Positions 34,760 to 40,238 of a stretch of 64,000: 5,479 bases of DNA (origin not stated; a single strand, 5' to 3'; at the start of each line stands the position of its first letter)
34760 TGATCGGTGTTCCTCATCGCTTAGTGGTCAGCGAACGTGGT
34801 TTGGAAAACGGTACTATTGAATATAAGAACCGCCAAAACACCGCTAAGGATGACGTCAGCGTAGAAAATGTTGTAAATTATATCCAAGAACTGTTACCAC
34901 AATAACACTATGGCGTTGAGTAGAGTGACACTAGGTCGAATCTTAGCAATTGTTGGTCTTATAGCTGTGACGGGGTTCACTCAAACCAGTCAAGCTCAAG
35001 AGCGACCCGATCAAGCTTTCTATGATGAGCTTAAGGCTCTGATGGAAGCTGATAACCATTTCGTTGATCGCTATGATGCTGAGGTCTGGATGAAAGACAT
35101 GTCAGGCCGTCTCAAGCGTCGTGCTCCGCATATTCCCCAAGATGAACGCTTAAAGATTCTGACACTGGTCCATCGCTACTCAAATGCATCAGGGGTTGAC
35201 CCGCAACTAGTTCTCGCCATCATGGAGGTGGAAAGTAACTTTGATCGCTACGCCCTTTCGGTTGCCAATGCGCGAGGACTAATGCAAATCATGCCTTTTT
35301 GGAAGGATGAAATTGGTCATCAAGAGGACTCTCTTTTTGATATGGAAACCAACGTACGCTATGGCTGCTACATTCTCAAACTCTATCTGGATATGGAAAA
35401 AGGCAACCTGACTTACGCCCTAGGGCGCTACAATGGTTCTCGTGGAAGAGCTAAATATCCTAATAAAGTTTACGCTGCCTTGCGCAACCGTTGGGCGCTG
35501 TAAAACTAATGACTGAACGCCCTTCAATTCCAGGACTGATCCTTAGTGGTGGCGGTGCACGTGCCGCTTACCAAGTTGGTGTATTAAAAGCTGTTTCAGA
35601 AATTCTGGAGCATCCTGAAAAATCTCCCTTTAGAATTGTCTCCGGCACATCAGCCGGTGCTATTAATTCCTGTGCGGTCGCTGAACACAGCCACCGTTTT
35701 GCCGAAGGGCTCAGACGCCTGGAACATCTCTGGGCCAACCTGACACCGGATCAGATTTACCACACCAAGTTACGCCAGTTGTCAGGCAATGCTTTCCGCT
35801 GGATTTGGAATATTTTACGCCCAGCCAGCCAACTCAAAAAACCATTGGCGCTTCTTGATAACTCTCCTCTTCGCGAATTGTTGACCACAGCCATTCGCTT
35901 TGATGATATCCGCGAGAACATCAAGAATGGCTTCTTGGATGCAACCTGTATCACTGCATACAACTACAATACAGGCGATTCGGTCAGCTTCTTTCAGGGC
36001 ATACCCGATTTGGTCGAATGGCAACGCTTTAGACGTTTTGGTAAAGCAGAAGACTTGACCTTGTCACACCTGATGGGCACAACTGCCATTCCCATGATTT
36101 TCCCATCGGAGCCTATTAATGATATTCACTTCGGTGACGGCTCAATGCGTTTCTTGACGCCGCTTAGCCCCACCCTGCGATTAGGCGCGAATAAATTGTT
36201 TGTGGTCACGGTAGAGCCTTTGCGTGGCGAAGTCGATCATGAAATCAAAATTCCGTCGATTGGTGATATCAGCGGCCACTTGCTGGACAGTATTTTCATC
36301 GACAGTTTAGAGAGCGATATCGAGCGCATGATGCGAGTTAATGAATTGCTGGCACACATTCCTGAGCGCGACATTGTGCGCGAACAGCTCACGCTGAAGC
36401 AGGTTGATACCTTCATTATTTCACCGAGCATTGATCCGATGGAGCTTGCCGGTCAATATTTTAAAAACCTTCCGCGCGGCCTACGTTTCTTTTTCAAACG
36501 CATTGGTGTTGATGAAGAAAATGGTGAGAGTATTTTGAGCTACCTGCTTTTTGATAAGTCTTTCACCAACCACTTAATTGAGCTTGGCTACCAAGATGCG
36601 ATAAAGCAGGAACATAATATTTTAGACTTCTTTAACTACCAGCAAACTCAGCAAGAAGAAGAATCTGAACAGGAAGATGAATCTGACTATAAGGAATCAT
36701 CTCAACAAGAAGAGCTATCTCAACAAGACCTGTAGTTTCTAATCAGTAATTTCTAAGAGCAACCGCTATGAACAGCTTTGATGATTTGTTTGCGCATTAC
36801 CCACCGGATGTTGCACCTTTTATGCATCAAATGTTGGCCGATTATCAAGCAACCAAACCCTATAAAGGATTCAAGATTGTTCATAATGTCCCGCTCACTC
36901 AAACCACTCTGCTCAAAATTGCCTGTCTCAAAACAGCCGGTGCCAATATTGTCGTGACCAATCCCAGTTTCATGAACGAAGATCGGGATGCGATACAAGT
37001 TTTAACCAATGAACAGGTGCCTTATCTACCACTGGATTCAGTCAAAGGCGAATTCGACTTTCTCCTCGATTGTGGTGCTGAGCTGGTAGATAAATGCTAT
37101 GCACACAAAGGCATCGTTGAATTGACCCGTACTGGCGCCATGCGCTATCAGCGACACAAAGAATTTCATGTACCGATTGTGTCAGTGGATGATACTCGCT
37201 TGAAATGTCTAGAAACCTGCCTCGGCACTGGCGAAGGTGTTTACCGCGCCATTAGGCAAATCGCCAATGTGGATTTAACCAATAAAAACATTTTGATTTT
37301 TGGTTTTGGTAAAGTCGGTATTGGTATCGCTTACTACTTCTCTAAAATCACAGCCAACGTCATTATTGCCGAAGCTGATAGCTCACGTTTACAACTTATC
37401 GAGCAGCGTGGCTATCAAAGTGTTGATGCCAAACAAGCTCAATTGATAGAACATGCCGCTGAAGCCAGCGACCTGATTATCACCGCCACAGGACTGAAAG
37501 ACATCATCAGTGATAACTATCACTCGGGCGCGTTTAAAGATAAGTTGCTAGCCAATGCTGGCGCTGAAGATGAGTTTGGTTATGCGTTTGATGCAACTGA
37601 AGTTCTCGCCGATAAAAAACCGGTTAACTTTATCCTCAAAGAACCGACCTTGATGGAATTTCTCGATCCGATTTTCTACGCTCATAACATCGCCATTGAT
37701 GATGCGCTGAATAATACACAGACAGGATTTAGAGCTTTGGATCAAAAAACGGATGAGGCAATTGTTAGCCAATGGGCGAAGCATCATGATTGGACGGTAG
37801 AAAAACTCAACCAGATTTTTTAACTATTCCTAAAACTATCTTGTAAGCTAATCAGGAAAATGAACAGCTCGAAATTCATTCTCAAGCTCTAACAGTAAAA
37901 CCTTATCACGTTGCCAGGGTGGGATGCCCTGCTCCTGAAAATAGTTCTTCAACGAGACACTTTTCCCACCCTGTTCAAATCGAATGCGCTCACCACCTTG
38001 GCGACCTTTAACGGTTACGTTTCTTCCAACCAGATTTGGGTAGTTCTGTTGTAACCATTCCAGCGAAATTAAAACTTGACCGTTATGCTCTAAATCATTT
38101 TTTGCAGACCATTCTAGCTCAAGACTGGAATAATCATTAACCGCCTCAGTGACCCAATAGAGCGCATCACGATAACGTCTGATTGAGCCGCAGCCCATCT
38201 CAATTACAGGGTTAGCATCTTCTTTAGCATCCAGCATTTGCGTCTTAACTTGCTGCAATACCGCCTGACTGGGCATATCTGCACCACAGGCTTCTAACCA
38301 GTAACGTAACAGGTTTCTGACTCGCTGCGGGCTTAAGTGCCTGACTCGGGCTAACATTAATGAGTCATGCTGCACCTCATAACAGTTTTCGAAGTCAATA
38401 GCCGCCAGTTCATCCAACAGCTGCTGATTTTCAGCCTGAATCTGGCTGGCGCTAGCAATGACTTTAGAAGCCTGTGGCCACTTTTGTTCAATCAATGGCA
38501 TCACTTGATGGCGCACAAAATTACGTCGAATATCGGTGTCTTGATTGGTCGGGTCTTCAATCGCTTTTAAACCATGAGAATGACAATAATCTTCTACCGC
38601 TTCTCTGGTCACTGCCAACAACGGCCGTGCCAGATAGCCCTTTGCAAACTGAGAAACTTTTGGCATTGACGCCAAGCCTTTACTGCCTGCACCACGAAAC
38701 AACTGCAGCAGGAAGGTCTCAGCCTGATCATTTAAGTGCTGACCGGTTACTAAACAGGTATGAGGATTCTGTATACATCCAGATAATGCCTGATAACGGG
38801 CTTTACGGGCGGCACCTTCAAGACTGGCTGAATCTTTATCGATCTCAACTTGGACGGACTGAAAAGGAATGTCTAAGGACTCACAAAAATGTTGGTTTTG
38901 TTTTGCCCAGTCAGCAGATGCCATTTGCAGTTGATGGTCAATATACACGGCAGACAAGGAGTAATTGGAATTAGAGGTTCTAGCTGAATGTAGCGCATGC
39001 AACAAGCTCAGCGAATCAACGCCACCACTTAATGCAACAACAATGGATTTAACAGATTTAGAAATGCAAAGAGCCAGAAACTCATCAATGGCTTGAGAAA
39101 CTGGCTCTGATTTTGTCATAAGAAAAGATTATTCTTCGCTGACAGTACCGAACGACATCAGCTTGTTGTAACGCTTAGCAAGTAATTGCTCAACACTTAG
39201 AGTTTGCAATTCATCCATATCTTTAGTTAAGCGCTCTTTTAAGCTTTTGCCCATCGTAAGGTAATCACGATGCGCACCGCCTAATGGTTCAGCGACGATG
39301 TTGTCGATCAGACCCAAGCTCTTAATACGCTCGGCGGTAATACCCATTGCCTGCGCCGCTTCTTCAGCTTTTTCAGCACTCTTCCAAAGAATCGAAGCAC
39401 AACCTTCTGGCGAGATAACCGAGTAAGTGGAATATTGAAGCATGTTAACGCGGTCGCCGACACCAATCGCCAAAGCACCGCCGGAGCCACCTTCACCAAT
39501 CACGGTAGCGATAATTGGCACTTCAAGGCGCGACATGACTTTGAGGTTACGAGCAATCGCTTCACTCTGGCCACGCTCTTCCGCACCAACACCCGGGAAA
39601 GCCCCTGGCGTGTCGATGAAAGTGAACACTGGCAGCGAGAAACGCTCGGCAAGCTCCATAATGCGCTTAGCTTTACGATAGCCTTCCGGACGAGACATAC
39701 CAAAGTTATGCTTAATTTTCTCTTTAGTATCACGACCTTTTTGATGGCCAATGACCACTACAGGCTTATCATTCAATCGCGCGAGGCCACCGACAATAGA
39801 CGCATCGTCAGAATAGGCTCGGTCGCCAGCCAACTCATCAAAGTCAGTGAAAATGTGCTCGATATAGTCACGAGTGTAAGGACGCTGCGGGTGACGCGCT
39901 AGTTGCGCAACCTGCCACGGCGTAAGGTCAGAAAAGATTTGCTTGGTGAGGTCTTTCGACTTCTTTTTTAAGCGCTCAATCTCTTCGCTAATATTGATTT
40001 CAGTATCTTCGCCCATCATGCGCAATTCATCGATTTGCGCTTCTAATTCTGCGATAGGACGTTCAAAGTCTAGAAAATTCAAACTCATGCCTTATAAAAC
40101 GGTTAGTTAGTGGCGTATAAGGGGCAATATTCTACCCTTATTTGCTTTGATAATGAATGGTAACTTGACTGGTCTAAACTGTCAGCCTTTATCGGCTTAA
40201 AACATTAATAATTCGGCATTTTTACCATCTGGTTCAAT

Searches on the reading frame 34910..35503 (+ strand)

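Call 44: search_protein_families(library=ncbifam, proteins=[window:34910-35503:+], max_evalue=1e-10)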
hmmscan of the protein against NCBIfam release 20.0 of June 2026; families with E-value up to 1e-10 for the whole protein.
window:34910-35503:+ (197 aa): 2 families
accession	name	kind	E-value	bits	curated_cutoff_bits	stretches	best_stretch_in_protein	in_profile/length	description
NF047373.1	BB0259_flg_lyt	exception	5.7e-13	48.5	234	1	85-182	550-651/705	flagellar assembly lytic transglycosylase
NF008670.0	PRK11671.1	equivalog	9.5e-12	44.7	375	1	81-129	190-238/359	membrane-bound lytic murein transglycosylase MltC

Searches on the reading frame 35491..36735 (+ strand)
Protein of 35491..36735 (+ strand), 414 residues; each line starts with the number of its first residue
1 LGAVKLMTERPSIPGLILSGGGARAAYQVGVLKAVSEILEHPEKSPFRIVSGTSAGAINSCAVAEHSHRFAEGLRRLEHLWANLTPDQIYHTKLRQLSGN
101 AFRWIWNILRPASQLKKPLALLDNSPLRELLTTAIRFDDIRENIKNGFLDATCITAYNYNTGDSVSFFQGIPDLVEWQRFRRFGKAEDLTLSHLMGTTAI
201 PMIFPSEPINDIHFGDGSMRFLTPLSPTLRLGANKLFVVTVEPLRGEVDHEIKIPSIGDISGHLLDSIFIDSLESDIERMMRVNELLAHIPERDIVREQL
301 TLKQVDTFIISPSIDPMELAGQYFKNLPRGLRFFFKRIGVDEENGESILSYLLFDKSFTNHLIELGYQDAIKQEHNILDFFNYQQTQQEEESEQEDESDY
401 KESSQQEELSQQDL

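Call 44: search_protein_families(library=ncbifam, proteins=[window:35491-36735:+], max_evalue=1e-10)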
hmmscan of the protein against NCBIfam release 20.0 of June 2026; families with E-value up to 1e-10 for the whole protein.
window:35491-36735:+ (414 aa): 0 families

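Call 59: search_protein_families(library=ncbifam, proteins=[window:35491-36735:+], max_evalue=0.00001)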
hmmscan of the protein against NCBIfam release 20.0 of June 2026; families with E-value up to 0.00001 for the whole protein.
window:35491-36735:+ (414 aa): 2 families
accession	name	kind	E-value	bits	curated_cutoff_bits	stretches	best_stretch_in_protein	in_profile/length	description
NF041079.1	CBASS_lipase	equivalog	3.8e-10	39.5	200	1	16-219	4-175/317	CBASS cGAMP-activated phospholipase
NF053870.1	DS2_1_antiphage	equivalog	6.8e-07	28.9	400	1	16-64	3-51/299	anti-phage phospholipase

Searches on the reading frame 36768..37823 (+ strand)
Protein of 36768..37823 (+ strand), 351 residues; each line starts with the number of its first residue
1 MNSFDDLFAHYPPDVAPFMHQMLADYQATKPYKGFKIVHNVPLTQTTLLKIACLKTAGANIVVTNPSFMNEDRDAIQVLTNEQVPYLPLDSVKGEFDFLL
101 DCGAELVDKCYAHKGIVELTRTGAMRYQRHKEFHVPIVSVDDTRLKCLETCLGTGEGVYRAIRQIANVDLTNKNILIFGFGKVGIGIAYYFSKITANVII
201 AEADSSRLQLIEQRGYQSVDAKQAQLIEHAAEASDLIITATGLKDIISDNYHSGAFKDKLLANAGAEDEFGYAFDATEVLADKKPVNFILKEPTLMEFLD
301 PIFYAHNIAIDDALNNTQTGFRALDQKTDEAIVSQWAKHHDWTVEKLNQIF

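Call 45: search_protein_families(library=pfam, proteins=[window:36768-37823:+], max_evalue=0.00001)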
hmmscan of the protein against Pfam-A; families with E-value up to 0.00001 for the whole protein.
window:36768-37823:+ (351 aa): 2 families
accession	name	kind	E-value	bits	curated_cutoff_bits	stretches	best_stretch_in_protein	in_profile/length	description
PF00670.27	AdoHcyase_NAD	-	3e-10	40.9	27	1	154-266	5-111/162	S-adenosyl-L-homocysteine hydrolase, NAD binding domain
PF01488.26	Shikimate_DH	-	7.4e-06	26.5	24.3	0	165-250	6-92/138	Shikimate / quinate 5-dehydrogenase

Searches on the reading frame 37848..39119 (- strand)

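Call 45: search_protein_families(library=pfam, proteins=[window:37848-39119:-], max_evalue=0.00001)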
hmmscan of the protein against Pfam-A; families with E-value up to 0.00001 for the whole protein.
window:37848-39119:- (423 aa): 3 families
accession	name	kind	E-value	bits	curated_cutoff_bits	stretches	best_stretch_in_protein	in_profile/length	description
PF01171.26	ATP_bind_3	-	1.6e-51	175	27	1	26-205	2-182/182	PP-loop family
PF09179.16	TilS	-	8.8e-18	64.8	21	1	256-321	3-67/67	TilS substrate binding domain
PF11734.13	TilS_C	-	5e-14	51.9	22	1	368-419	1-52/74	TilS substrate C-terminal domain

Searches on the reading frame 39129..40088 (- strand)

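Call 45: search_protein_families(library=pfam, proteins=[window:39129-40088:-], max_evalue=0.00001)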
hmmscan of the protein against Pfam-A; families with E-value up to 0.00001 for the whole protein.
window:39129-40088:- (319 aa): 2 families
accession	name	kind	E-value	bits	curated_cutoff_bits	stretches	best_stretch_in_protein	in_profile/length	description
PF03255.19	ACCA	-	8.2e-151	501.9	23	1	6-314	2-310/310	Acetyl co-enzyme A carboxylase carboxyltransferase-like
PF01039.27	Carboxyl_trans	-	7.1e-21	74.8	22.3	1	67-246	251-428/493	Carboxyl transferase domain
